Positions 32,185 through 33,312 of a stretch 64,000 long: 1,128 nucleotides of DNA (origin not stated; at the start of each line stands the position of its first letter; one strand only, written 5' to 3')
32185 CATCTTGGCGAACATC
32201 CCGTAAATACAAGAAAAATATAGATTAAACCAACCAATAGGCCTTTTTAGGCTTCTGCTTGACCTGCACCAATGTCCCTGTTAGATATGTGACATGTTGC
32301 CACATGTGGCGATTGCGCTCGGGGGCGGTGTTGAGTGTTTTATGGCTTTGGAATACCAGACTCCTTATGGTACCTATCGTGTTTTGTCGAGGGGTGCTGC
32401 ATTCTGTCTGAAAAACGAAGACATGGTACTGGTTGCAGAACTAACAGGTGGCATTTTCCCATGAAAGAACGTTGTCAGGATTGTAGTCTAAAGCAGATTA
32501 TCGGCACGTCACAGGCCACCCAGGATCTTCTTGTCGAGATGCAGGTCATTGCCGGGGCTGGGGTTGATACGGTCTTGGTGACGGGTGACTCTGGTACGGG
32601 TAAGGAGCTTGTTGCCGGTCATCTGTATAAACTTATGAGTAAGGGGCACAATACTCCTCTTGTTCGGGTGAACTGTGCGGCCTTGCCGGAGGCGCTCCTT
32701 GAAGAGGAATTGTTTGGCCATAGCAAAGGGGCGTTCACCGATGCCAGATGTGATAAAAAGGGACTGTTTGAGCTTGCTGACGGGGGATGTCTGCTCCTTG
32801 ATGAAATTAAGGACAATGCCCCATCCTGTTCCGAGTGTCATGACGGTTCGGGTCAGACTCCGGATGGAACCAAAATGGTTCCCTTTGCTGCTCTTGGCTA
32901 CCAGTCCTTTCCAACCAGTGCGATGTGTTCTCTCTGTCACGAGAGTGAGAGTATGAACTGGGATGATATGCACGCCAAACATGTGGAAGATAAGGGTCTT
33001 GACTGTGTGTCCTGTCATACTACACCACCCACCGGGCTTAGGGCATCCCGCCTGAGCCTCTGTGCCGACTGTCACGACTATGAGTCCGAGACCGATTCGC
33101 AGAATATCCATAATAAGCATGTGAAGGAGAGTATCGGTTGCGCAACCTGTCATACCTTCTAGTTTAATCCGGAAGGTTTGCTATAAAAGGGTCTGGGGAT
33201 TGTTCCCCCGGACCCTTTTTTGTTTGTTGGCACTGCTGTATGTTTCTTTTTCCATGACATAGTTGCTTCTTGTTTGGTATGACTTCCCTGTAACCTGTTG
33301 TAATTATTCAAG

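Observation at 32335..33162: In-frame chimera: half of a sigma-54 activator AAA+ domain joined to a five-haem cytochrome c module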

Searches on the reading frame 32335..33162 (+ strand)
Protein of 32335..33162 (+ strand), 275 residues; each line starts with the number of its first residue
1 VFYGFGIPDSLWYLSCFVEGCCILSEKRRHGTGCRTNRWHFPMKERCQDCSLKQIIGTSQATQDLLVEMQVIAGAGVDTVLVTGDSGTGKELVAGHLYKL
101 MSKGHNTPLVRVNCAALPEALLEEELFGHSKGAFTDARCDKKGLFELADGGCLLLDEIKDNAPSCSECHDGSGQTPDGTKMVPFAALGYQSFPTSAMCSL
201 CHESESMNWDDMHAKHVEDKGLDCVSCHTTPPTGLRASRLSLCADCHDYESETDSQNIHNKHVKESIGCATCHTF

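Call 3: search_protein_families(library=pfam, proteins=[window:32335-33162:+], max_evalue=1)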
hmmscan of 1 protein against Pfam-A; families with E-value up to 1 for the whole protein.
window:32335-33162:+ (275 aa): 12 families
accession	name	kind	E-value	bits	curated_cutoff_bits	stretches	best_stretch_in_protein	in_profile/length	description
PF00158.32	Sigma54_activat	-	1.8e-32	112.8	20.2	1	55-161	1-105/168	Sigma-54 interaction domain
PF14522.11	Cytochrome_C7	-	3.2e-06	27.3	24.8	2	213-274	5-67/67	Cytochrome c7 and related cytochrome c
PF14532.12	Sigma54_activ_2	-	1.6e-05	25.6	25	1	56-160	1-80/138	Sigma-54 interaction domain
PF14537.11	Cytochrom_c3_2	-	2.9e-05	24.9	25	2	218-274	3-65/79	Cytochrome c3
PF01078.27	Mg_chelatase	-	0.00025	20.9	20.3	1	52-107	2-52/207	Magnesium chelatase, subunit ChlI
PF07728.20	AAA_5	-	0.0018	18.7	22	1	80-160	2-77/139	AAA domain (dynein-related subfamily)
PF13191.12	AAA_16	-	0.016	16.1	32.6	1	69-133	16-85/167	AAA ATPase domain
PF02085.21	Cytochrom_CIII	-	0.034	14.9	22.9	2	213-274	25-83/101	Class III cytochrome C family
PF09699.15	Paired_CXXCH_1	-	0.15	12.2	20.6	1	221-249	7-38/41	Doubled CXXCH motif (Paired_CXXCH_1)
PF05673.19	DUF815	-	0.2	11.2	23.8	1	45-94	20-71/249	Protein of unknown function (DUF815)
PF09848.15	SLFN-g3_helicase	-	0.22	11.2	24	1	79-113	3-40/354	Schlafen group 3, DNA/RNA helicase domain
PF13435.11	Cytochrome_C554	-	0.28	12.6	20.8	1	198-274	2-84/84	Cytochrome c554 and c-prime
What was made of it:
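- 32470..32808 (+): Regulator remnant, RR residues ~135-247. It is the N-terminal part of the AAA+ alpha/beta subdomain from Walker A to Walker B. Pfam PF00158 positions 1-105 of 168 (call 3).
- On bEBP / NtrC-family sigma-54 activator: There is no Response_reg match (call 3). The Pfam match covers profile positions 1-105 of 168 only, and there is no AAA_lid_14 match (call 3).
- Closest known: Small periplasmic tri- and tetrahaem cytochromes c7/c3. Same: The density of CxxCH motifs and weak profile matches are similar: PF14522 scores 27.3 bits against a cutoff of 24.8 (call 3).
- Checked: Cytochrome_C7 and Cytochrom_c3_2 match the C-terminal part (call 3).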

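Call 4: search_protein_families(library=ncbifam, proteins=[window:32335-33162:+], max_evalue=1)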
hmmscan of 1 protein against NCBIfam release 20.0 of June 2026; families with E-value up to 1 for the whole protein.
window:32335-33162:+ (275 aa): 34 families (the best 25 are shown)
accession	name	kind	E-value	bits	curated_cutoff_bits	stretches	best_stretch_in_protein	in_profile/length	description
NF003451.0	PRK05022.1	equivalog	1.6e-36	126.1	476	1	49-158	186-293/512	nitric oxide reductase transcriptional regulator NorR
TIGR01817.1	nifA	equivalog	4.6e-36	124.7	528.85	1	42-164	185-305/534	nif-specific transcriptional activator NifA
NF038308.1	RNA_repair_RtcR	equivalog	2.6e-33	115.7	650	1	50-160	177-289/530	RNA repair transcriptional activator RtcR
NF008469.0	PRK11361.1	equivalog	2.1e-30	105.8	714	1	51-162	141-250/461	acetoacetate metabolism transcriptional regulator AtoC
NF007689.0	PRK10365.1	equivalog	7e-30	104.2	760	1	54-163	140-247/441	sigma-54-dependent response regulator transcription factor ZraR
TIGR01818.1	ntrC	equivalog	1.1e-29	103.6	558.6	1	51-160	132-239/463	nitrogen regulation protein NR(I)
TIGR02915.1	PEP_resp_reg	equivalog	1.6e-28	99.7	502.6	1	44-160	130-244/445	PEP-CTERM-box response regulator transcription factor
TIGR02974.1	phageshock_pspF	equivalog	3.5e-28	98.8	443.55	1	55-162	1-106/336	phage shock protein operon transcriptional activator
NF050807.1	TransRegFlbDCaul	equivalog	5.2e-28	98.1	750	1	69-159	134-222/454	sigma-54-dependent transcriptional regulator FlbD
NF011695.0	PRK15115.1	equivalog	4.7e-27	94.9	763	1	52-161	134-241/445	two-component system response regulator GlrR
NF041946.1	LuxO_transreg_Vib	equivalog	5.9e-27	94.6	800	1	49-159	129-237/463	quorum-sensing sigma-54 dependent transcriptional regulator LuxO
TIGR02329.1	propionate_PrpR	equivalog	3.4e-26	92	499.2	1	52-159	211-317/526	propionate catabolism operon regulatory protein PrpR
NF041552.1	TF_PrdR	equivalog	5.2e-26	91.1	795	1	44-160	259-372/577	sigma-54 dependent transcriptional regulator PrdR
NF011958.0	PRK15429.1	equivalog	4.8e-25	88.2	830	1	49-160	375-484/692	formate hydrogenlyase transcriptional activator FlhA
NF049963.1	RespRegFlgRCampy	domain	8.1e-25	87.6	750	1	53-160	134-239/429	fla regulon two-component system response regulator FlgR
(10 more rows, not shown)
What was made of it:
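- Domains: Sigma54_activat positions 1-105 of 168 plus c7/c3-type matches (calls 3, 4).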
